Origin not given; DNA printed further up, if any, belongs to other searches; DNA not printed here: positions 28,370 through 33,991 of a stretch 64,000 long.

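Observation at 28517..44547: A ~5,340-aa T9SS-sorted beta-helix adhesin is transcriptionally fused to pilin genes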

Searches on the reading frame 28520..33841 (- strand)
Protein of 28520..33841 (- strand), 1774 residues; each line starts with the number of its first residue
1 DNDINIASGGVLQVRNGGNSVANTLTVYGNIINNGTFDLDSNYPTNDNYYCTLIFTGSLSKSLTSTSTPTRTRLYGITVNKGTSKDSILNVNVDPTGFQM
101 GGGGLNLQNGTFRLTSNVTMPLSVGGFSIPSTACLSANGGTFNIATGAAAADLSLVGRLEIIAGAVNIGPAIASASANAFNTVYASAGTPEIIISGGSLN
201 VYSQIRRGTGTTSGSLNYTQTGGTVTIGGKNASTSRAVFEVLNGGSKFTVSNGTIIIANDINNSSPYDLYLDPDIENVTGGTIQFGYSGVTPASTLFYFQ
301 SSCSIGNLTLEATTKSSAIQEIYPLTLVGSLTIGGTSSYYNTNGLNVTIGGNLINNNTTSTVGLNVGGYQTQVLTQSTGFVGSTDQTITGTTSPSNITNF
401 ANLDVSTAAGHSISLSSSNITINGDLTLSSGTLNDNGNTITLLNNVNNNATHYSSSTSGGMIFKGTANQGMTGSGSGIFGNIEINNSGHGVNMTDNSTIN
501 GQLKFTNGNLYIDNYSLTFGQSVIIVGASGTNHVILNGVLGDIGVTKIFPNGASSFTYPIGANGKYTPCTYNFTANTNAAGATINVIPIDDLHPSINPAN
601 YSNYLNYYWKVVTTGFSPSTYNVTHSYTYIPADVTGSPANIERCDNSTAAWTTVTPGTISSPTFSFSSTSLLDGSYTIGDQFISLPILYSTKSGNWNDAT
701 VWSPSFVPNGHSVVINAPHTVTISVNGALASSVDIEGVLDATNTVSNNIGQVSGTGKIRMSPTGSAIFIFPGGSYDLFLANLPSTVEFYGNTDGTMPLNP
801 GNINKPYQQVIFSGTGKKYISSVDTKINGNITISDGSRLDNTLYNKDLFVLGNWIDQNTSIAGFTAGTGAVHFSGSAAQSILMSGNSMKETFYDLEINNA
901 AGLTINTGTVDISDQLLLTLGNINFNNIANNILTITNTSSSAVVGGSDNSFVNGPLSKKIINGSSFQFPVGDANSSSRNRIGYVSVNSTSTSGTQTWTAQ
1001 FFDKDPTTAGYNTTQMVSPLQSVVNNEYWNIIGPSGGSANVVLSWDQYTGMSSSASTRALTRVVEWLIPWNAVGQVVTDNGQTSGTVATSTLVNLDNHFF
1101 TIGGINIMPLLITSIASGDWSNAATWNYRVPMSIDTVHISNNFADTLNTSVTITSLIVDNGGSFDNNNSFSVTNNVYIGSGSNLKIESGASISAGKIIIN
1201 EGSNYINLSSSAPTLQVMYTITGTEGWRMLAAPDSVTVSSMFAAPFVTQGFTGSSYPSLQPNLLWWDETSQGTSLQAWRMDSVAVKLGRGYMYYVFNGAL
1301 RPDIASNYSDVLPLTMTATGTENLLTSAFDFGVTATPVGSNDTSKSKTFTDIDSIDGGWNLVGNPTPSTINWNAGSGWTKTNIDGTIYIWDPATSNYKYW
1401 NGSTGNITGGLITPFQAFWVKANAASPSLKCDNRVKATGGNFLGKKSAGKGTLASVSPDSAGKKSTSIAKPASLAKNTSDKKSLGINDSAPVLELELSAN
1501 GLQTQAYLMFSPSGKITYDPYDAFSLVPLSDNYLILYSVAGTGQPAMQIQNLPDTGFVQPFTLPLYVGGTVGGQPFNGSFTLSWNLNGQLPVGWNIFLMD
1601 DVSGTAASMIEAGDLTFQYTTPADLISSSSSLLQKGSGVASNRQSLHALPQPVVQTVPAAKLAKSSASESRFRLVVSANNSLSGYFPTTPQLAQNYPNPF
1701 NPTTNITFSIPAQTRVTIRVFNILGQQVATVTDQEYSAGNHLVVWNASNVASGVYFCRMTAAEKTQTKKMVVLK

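Call 15: search_protein_families(library=pfam, proteins=[window:28520-33841:-], max_evalue=0.1)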
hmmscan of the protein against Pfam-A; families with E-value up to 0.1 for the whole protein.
window:28520-33841:- (1774 aa): 2 families
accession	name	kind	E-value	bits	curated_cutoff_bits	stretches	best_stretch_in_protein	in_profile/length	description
PF18962.6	Por_Secre_tail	-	2.6e-12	47.3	27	1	1696-1772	2-75/75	Secretion system C-terminal sorting domain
PF13860.13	FlgD_ig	-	0.0048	17.3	27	1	1711-1762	19-76/79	FlgD Ig-like domain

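Call 16: search_protein_families(library=ncbifam, proteins=[window:28520-33841:-], max_evalue=0.1)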
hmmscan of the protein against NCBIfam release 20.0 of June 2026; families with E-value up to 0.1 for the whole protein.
window:28520-33841:- (1774 aa): 2 families
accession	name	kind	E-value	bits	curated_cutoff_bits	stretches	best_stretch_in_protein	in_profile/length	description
TIGR04183.1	Por_Secre_tail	domain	6.6e-13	48.4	23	1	1696-1772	2-71/72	T9SS type A sorting domain-containing protein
NF052323.1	T9SSA_dep_M6i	equivalog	3.2e-12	45.2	600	1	1693-1771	958-1036/1043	T9SS-dependent M6-like inactivated metalloprotease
